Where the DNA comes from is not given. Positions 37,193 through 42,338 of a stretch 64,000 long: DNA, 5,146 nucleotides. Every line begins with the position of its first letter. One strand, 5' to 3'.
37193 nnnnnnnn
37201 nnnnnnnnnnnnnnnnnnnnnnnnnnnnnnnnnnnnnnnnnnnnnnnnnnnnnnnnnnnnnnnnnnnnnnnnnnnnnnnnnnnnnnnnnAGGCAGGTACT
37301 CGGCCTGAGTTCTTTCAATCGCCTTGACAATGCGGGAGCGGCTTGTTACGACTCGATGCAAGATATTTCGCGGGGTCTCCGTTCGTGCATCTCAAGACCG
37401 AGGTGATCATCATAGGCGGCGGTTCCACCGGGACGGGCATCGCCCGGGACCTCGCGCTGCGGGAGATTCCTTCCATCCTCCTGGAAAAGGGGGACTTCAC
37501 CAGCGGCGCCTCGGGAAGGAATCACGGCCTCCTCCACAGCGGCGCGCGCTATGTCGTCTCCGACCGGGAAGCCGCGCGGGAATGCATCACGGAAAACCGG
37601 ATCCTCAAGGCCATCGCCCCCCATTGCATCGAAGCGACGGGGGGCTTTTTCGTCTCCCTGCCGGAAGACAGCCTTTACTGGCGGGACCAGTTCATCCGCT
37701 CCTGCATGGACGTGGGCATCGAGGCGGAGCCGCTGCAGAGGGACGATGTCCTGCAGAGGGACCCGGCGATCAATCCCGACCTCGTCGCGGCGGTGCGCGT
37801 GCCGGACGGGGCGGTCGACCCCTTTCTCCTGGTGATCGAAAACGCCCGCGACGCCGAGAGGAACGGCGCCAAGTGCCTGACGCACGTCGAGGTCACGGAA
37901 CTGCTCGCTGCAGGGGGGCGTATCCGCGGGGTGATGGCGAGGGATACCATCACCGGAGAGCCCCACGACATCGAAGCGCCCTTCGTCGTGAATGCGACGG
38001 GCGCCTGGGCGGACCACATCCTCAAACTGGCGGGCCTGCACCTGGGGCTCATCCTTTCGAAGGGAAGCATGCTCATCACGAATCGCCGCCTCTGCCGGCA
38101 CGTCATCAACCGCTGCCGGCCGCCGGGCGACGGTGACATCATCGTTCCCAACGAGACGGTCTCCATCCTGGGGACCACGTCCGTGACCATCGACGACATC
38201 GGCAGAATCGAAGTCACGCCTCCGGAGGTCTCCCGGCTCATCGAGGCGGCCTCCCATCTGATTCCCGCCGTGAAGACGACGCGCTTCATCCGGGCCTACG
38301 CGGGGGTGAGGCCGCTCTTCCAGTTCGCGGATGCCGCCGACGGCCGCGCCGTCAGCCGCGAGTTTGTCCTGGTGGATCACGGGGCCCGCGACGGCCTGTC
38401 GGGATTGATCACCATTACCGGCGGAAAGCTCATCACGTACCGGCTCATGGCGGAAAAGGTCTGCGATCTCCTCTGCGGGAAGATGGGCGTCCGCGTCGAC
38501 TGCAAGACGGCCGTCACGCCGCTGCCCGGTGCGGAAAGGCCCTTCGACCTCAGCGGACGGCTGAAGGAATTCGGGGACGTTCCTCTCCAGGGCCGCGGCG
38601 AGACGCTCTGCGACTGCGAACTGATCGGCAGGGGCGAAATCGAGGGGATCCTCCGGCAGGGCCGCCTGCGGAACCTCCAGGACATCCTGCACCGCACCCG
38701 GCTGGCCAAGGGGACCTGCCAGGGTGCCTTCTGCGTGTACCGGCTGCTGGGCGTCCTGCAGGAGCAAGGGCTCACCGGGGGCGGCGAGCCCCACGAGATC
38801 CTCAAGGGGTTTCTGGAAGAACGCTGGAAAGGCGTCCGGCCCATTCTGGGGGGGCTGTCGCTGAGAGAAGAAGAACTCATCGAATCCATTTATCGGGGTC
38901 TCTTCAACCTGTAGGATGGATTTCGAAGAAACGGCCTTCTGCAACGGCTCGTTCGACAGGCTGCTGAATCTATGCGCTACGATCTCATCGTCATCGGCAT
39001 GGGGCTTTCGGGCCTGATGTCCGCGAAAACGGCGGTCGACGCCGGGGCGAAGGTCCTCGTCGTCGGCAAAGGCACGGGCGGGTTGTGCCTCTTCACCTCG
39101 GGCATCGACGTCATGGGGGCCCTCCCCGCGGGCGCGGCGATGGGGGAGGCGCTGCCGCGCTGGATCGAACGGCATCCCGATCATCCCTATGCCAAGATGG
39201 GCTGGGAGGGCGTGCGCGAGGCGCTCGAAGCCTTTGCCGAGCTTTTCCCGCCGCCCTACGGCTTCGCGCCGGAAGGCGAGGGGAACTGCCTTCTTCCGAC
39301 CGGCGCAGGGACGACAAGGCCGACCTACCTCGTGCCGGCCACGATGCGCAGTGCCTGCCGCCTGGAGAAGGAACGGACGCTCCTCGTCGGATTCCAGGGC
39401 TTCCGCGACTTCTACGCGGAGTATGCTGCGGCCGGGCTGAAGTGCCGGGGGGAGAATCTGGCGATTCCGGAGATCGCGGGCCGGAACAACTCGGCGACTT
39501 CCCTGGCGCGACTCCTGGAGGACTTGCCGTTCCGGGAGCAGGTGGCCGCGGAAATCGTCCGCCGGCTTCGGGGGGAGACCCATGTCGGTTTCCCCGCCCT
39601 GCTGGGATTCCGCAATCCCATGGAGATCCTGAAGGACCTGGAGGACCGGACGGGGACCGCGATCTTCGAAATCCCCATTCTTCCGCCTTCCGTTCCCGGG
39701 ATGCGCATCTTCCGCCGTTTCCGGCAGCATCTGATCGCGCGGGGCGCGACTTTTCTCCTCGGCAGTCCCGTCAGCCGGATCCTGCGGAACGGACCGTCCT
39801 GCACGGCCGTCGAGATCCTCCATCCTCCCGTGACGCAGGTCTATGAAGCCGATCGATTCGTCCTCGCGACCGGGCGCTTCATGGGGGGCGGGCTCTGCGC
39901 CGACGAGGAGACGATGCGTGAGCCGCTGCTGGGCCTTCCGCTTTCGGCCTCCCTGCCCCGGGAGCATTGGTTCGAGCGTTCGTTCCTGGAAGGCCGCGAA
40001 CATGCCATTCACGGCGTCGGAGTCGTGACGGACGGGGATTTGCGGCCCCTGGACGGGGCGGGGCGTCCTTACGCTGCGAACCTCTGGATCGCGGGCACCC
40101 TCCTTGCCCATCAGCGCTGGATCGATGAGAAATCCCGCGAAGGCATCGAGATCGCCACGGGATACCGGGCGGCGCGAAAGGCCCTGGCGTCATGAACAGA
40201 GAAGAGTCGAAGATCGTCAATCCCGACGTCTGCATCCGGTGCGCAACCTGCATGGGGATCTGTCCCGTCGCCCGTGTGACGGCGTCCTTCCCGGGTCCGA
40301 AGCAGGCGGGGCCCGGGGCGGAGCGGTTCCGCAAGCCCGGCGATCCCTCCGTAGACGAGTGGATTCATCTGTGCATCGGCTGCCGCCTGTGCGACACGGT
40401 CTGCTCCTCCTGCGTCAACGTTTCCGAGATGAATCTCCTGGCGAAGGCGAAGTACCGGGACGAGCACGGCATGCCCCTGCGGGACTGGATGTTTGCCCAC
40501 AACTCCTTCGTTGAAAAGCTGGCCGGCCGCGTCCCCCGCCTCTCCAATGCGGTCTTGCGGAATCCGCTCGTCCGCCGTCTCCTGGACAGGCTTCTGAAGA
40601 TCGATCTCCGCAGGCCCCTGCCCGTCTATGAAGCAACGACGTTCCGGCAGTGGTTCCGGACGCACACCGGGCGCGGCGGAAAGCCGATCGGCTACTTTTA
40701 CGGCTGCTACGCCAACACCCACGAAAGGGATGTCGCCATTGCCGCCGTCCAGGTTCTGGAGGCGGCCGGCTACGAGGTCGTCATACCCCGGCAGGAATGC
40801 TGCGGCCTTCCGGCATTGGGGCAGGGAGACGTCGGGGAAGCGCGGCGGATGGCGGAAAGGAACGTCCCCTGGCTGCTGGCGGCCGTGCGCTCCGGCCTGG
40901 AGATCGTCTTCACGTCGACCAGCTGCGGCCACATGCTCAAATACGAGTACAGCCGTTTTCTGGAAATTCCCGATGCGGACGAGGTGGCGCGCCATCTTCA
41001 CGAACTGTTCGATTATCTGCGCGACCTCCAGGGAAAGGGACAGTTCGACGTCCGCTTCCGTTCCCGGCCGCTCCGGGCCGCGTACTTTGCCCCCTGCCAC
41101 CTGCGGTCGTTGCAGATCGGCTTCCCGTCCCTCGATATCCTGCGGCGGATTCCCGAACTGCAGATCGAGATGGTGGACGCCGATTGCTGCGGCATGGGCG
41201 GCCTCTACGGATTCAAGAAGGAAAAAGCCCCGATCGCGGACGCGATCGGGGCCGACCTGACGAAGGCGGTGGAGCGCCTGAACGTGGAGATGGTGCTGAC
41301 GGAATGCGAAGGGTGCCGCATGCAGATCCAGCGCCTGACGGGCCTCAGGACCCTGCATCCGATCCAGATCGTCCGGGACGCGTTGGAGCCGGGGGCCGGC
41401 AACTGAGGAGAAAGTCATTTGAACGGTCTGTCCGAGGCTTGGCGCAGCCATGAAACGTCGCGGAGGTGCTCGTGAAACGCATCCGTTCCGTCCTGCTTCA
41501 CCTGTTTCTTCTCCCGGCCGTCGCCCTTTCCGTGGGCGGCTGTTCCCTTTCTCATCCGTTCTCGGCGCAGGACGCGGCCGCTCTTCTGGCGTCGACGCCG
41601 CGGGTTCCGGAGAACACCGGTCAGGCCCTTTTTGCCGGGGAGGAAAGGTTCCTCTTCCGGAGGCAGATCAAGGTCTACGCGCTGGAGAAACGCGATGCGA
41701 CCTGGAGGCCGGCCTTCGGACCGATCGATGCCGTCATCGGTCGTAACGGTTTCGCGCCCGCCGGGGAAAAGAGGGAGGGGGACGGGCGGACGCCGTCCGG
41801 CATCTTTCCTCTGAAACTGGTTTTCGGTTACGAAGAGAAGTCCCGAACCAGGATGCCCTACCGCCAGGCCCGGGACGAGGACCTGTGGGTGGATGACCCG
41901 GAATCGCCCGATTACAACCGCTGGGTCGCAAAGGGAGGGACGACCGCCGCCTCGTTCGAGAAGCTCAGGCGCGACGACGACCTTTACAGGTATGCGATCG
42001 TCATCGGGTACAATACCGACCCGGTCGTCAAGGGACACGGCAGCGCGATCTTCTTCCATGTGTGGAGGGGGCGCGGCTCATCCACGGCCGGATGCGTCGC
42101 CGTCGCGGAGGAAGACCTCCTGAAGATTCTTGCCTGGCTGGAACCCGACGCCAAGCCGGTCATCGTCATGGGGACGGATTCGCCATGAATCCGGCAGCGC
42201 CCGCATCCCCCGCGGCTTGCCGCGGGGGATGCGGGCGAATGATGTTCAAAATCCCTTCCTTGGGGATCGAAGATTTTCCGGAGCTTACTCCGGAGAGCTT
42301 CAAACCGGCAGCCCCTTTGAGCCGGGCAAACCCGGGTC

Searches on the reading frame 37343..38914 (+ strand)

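Call 74: search_protein_families(library=pfam, proteins=[window:37343-38914:+], max_evalue=0.001)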
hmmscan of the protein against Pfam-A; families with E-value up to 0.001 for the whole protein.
window:37343-38914:+ (523 aa): 4 families
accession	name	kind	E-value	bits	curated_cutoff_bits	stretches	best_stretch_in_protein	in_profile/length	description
PF01266.30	DAO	-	1.1e-53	183.5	27.9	1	21-367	2-353/353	FAD dependent oxidoreductase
PF04324.20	Fer2_BFD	-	1.1e-05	26.2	26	1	422-474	2-50/50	BFD-like [2Fe-2S] binding domain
PF00890.30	FAD_binding_2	-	1.6e-05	24.7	20.4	0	168-224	149-206/414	FAD binding domain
PF01494.25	FAD_binding_3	-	0.00058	19.6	22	0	18-63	1-45/349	FAD binding domain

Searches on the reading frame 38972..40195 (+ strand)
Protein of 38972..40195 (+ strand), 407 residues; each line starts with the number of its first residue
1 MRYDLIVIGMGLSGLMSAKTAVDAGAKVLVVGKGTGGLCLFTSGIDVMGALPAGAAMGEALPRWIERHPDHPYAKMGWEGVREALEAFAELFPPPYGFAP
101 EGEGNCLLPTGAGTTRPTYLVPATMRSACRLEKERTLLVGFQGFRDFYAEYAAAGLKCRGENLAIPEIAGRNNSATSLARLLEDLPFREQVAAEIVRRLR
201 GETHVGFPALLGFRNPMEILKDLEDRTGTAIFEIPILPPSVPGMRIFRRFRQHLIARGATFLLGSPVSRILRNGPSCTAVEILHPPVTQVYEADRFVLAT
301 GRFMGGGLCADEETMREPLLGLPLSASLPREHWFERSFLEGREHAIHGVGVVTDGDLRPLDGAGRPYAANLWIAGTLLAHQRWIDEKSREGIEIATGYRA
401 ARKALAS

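Call 74: search_protein_families(library=pfam, proteins=[window:38972-40195:+], max_evalue=0.001)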
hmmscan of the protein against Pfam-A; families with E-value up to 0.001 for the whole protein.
window:38972-40195:+ (407 aa): 5 families
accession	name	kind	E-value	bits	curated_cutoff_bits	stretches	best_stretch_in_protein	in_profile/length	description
PF00890.30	FAD_binding_2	-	4.4e-25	89.2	20.4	1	4-380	1-402/414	FAD binding domain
PF01266.30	DAO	-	2e-05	24.8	27.9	0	248-305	153-207/353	FAD dependent oxidoreductase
PF07992.20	Pyr_redox_2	-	0.00015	21.8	26.1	0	3-39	1-35/291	Pyridine nucleotide-disulphide oxidoreductase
PF12831.13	FAD_oxidored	-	0.00016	21.6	27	0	4-34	1-31/416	FAD dependent oxidoreductase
PF03486.20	HI0933_like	-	0.00074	19.5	50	0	4-34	2-32/244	HI0933-like protein Rossmann domain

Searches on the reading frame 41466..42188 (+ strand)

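Call 74: search_protein_families(library=pfam, proteins=[window:41466-42188:+], max_evalue=0.001)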
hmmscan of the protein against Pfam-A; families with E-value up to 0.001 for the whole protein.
window:41466-42188:+ (240 aa): 1 family
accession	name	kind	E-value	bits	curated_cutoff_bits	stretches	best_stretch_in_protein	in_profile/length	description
PF03734.19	YkuD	-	6.8e-12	46.6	23.4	1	79-234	25-146/146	L,D-transpeptidase catalytic domain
